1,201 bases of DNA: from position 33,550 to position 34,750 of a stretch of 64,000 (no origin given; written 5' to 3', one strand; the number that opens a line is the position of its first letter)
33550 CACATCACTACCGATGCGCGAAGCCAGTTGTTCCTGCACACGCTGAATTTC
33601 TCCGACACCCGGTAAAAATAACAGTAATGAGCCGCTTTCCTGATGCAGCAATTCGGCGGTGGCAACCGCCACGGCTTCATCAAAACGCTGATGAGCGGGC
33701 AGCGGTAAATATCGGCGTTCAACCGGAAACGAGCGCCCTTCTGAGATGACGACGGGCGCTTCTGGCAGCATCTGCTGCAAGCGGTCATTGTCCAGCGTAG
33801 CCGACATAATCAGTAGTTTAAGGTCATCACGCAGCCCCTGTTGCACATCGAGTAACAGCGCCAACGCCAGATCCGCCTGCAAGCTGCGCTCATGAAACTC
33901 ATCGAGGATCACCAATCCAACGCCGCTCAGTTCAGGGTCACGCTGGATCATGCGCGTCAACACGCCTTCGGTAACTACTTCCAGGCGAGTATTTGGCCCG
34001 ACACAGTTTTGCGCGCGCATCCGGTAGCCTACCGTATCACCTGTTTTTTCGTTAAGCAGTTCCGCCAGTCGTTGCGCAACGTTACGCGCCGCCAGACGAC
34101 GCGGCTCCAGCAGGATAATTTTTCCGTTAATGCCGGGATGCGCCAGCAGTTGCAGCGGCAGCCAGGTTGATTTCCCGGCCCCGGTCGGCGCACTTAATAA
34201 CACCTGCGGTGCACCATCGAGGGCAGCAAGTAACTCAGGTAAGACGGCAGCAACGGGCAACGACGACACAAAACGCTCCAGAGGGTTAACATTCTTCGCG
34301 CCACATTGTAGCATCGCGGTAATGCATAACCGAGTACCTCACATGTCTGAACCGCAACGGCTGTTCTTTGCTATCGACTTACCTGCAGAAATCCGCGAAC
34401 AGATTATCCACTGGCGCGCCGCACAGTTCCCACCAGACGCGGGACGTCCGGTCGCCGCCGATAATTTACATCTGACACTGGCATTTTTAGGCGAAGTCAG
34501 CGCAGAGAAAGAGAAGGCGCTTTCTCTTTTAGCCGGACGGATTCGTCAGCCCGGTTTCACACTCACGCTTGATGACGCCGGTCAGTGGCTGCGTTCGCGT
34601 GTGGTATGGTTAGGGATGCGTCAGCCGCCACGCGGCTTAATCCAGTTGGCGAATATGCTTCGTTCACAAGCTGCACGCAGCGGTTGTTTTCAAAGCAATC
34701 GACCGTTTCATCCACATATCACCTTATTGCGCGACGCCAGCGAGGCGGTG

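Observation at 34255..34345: hrpB probably starts at GTG, divergent from thpR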

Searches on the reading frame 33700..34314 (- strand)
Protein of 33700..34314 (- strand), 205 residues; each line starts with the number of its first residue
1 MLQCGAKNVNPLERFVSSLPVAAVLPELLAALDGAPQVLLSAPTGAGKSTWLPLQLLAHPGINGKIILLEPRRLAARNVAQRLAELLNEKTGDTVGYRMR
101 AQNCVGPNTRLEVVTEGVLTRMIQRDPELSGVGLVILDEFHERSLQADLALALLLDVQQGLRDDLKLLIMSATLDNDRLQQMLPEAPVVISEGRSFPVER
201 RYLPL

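Call 10: search_solved_structures(query=window:33700-34314:-, show_alignments=2)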
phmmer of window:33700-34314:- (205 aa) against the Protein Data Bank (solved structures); distinct sequences matched with E-value up to 0.001: 64 (the best 60 are shown).
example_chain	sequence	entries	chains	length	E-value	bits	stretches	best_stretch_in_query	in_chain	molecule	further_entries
6eud_A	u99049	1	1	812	3.2e-114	382.7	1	16-205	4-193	ATP-dependent RNA helicase HrpB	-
6heg_A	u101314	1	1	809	4.9e-114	382.1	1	17-205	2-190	ATP-dependent RNA helicase HrpB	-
8po6_A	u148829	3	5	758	3.4e-35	124.9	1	14-205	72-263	ATP-dependent RNA helicase HrpA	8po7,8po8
6zwx_A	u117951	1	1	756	1.7e-34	122.6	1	14-205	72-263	ATP-dependent RNA helicase HrpA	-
6zww_A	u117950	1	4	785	1.9e-34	122.5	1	14-205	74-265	ATP-dependent RNA helicase HrpA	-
7akp_A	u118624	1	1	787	1.9e-34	122.5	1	14-205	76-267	ATP-dependent RNA helicase HrpA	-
9ggr_A2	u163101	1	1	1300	4.4e-34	121.3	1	14-205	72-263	ATP-dependent RNA helicase HrpA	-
9gft_B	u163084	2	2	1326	4.5e-34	121.3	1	14-205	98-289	ATP-dependent RNA helicase HrpA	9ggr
3kx2_B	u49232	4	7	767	2.6e-32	115.5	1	17-204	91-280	Pre-mRNA-splicing factor ATP-dependent RNA helicase PRP43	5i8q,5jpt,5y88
2xau_A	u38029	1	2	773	2.6e-32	115.5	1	17-204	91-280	PRE-MRNA-SPLICING FACTOR ATP-DEPENDENT RNA HELICASE PRP43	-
5z56_x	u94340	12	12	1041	2.7e-32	115.5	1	13-202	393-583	Putative pre-mRNA-splicing factor ATP-dependent RNA helicase DHX16 | Pre-mRNA-splicing factor ATP-dependent RNA helicase DHX16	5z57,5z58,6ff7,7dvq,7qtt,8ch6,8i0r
8rdy_A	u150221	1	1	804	2.8e-32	115.4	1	17-204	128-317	Pre-mRNA-splicing factor ATP-dependent RNA helicase PRP43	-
6qid_A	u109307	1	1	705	8.2e-31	110.7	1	36-204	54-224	Prp43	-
6qie_A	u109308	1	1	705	8.2e-31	110.6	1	36-204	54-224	Prp43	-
5d0u_A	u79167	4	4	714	8.4e-31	110.6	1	36-204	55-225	Pre-mRNA-splicing factor ATP-dependent RNA helicase PRP43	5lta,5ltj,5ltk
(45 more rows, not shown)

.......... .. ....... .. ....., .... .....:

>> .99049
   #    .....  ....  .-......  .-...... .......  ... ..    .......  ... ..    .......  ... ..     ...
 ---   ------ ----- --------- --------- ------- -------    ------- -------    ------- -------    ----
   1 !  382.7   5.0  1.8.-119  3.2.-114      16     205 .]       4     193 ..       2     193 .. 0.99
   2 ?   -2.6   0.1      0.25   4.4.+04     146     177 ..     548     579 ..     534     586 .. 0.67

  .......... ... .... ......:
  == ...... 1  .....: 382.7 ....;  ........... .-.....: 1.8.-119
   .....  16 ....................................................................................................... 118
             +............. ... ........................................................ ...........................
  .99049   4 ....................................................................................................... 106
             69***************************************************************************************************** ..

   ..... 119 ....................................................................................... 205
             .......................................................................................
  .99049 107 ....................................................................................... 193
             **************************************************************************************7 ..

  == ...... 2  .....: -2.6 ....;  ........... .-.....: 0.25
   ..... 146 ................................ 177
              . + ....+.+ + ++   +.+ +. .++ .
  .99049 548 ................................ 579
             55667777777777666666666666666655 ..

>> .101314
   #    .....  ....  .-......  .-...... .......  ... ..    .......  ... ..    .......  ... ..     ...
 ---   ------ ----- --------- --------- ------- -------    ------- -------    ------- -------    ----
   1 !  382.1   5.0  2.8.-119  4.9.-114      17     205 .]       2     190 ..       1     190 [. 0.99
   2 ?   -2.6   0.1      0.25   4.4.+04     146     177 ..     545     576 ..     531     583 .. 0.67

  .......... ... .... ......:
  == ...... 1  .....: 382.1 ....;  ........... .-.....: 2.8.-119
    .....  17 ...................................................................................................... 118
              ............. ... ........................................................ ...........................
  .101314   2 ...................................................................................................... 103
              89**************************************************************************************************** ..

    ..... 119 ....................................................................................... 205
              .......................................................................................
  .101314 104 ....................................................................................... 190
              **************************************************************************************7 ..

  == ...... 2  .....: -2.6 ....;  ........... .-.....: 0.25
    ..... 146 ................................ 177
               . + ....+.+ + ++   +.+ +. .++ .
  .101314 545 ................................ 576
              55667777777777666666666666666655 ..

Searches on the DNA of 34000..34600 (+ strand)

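Call 5: search_dna_similar(query=window:34000-34600:+, collection=ecoli_genomes, mode=near, max_rows=20, rows=spread)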
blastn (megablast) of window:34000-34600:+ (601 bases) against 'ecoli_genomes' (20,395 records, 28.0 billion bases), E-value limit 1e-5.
Records with a match: 5424; places in all: 5425; records where one place covers at least 80% of the query: 5424.
Genomes with a match: 5424 of 5426; with a place that covers at least 80% of the query: 5424. Places per genome that has any: lowest 1, median 1, highest 2. On chromosomes: 5422 places; on plasmids: 3.
Best place of each record, by identity: >=99% 18; 95-99% 1487; 90-95% 3913; 80-90% 6.
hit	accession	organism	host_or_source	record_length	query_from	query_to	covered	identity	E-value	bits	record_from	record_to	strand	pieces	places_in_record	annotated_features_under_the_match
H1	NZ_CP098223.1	Escherichia coli strain Z0117EC0005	Canis lupus familiaris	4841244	1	601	100%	100.0%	0e+0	1110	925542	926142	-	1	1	hrpB: ATP-dependent helicase HrpB | thpR: RNA 2',3'-cyclic phosphodiesterase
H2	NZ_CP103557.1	Escherichia coli O25b:H4-ST131 strain 4993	Homo sapiens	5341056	1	601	100%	96.3%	0e+0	989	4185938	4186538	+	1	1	hrpB: ATP-dependent helicase HrpB | thpR: RNA 2',3'-cyclic phosphodiesterase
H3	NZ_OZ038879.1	Escherichia coli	-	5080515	1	601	100%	96.3%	0e+0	989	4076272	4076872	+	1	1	hrpB: ATP-dependent helicase HrpB | thpR: RNA 2',3'-cyclic phosphodiesterase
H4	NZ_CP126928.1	Escherichia coli O2:K1:H4 strain APEC E12053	Gallus gallus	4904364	1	601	100%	96.2%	0e+0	983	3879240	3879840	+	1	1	hrpB: ATP-dependent helicase HrpB | thpR: RNA 2',3'-cyclic phosphodiesterase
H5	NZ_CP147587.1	Escherichia coli strain GN06667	Homo sapiens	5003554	1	601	100%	96.0%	0e+0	977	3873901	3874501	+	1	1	hrpB: ATP-dependent helicase HrpB | thpR: RNA 2',3'-cyclic phosphodiesterase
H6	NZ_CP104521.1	Escherichia coli strain E5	Poultry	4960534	1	601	100%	95.5%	0e+0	961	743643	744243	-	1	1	hrpB: ATP-dependent helicase HrpB | thpR: RNA 2',3'-cyclic phosphodiesterase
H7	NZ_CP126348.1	Escherichia coli strain NN5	water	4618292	1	601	100%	94.5%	0e+0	928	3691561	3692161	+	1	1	hrpB: ATP-dependent helicase HrpB | thpR: RNA 2',3'-cyclic phosphodiesterase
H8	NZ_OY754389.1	Escherichia coli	-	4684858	1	601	100%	94.5%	0e+0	928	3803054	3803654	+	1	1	hrpB: ATP-dependent helicase HrpB | thpR: RNA 2',3'-cyclic phosphodiesterase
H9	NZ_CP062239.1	Escherichia coli strain AML001_ev03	not applicable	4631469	1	601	100%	94.3%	0e+0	922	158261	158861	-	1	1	hrpB: ATP-dependent helicase HrpB | thpR: RNA 2',3'-cyclic phosphodiesterase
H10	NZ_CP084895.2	Escherichia coli strain g74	laboratory experiment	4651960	1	601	100%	94.3%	0e+0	922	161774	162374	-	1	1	hrpB: ATP-dependent helicase HrpB | thpR: RNA 2',3'-cyclic phosphodiesterase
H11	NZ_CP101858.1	Escherichia coli strain LP50-1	pigeon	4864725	1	601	100%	94.3%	0e+0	922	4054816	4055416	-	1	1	hrpB: ATP-dependent helicase HrpB | thpR: RNA 2',3'-cyclic phosphodiesterase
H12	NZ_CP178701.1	Escherichia coli strain VTB97448v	Chicken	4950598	1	601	100%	94.3%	0e+0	922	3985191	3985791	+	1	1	hrpB: ATP-dependent helicase HrpB | thpR: RNA 2',3'-cyclic phosphodiesterase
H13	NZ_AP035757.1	Escherichia coli strain SOI121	wastewater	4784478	1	601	100%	94.3%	0e+0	922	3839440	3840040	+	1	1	hrpB: ATP-dependent helicase HrpB | thpR: RNA 2',3'-cyclic phosphodiesterase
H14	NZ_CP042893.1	Escherichia coli strain CFSAN061772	missing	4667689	1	601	100%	94.2%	0e+0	917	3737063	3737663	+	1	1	hrpB: ATP-dependent helicase HrpB | thpR: RNA 2',3'-cyclic phosphodiesterase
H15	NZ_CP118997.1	Escherichia coli strain CE0032f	Bos taurus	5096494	1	601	100%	94.2%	0e+0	917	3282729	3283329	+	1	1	hrpB: ATP-dependent helicase HrpB | thpR: RNA 2',3'-cyclic phosphodiesterase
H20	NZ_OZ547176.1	Escherichia coli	Homo sapiens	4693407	1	590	98%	87.0%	0e+0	664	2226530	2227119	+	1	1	hrpB: ATP-dependent helicase HrpB | thpR: RNA 2',3'-cyclic phosphodiesterase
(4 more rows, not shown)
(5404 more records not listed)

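Call 6: get_annotated_region(hit=H1, flank=2500)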
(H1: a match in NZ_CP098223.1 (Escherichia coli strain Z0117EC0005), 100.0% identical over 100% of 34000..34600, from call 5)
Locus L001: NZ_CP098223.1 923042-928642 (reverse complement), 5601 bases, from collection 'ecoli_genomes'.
description: Escherichia coli strain Z0117EC0005 chromosome, complete genome
organism: Escherichia coli strain Z0117EC0005 (NCBI taxid 562)
replicon: chromosome; assembly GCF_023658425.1
host: Canis lupus familiaris; source: -; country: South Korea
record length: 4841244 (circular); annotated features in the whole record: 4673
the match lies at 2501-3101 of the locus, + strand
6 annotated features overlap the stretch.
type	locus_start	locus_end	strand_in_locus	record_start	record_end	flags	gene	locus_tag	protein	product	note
CDS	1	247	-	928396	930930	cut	mrcB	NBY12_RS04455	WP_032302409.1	bifunctional glycosyl transferase/transpeptidase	-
CDS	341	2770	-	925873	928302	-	hrpB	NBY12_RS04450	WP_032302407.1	ATP-dependent helicase HrpB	-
CDS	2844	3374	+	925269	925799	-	thpR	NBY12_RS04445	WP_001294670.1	RNA 2',3'-cyclic phosphodiesterase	-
CDS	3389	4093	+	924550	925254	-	sfsA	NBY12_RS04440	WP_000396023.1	DNA/RNA nuclease SfsA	-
CDS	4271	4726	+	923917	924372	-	dksA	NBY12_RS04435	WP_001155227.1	RNA polymerase-binding protein DksA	-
CDS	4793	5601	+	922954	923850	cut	gluQRS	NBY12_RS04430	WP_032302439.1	tRNA glutamyl-Q(34) synthetase GluQRS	-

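Call 7: get_annotated_region(hit=H10, flank=2500)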
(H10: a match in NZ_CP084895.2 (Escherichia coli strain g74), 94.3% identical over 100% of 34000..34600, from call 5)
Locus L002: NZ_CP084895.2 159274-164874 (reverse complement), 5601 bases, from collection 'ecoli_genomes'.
description: Escherichia coli strain g74 chromosome, complete genome
organism: Escherichia coli strain g74 (NCBI taxid 562)
replicon: chromosome; assembly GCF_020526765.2
host: -; source: laboratory experiment; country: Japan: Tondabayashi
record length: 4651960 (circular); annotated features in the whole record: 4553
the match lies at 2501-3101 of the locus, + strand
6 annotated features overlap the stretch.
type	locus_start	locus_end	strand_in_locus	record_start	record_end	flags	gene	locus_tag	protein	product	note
CDS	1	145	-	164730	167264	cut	mrcB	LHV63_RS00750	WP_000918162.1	bifunctional glycosyl transferase/transpeptidase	-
CDS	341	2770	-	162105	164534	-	hrpB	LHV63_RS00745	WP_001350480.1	ATP-dependent helicase HrpB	-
CDS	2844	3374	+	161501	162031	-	thpR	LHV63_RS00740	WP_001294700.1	RNA 2',3'-cyclic phosphodiesterase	-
CDS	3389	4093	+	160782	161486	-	sfsA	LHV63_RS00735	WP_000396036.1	DNA/RNA nuclease SfsA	-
CDS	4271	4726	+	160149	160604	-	dksA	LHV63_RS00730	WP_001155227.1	RNA polymerase-binding protein DksA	-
CDS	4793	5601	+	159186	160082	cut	gluQRS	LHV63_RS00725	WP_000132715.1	tRNA glutamyl-Q(34) synthetase GluQRS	-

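Call 8: get_annotated_region(hit=H20, flank=2500)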
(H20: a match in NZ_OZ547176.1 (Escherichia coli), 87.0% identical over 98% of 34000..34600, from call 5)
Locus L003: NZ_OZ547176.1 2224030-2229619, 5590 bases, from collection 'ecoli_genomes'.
description: Escherichia coli isolate AF16 chromosome 1, complete sequence
organism: Escherichia coli (NCBI taxid 562)
replicon: chromosome; assembly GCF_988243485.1
host: Homo sapiens; source: blood culture; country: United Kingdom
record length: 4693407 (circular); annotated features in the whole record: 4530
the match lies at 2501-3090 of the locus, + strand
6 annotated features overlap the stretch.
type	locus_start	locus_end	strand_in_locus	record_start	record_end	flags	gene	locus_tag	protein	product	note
CDS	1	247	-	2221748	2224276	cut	mrcB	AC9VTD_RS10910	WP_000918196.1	bifunctional glycosyl transferase/transpeptidase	-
CDS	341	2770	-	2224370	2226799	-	hrpB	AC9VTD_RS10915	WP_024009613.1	ATP-dependent helicase HrpB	-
CDS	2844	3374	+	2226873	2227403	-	thpR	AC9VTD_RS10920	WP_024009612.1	RNA 2',3'-cyclic phosphodiesterase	-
CDS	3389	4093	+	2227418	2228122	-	sfsA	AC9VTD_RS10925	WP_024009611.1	DNA/RNA nuclease SfsA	-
CDS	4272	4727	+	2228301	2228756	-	dksA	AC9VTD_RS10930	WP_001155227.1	RNA polymerase-binding protein DksA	-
CDS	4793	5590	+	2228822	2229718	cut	gluQRS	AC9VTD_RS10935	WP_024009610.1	tRNA glutamyl-Q(34) synthetase GluQRS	-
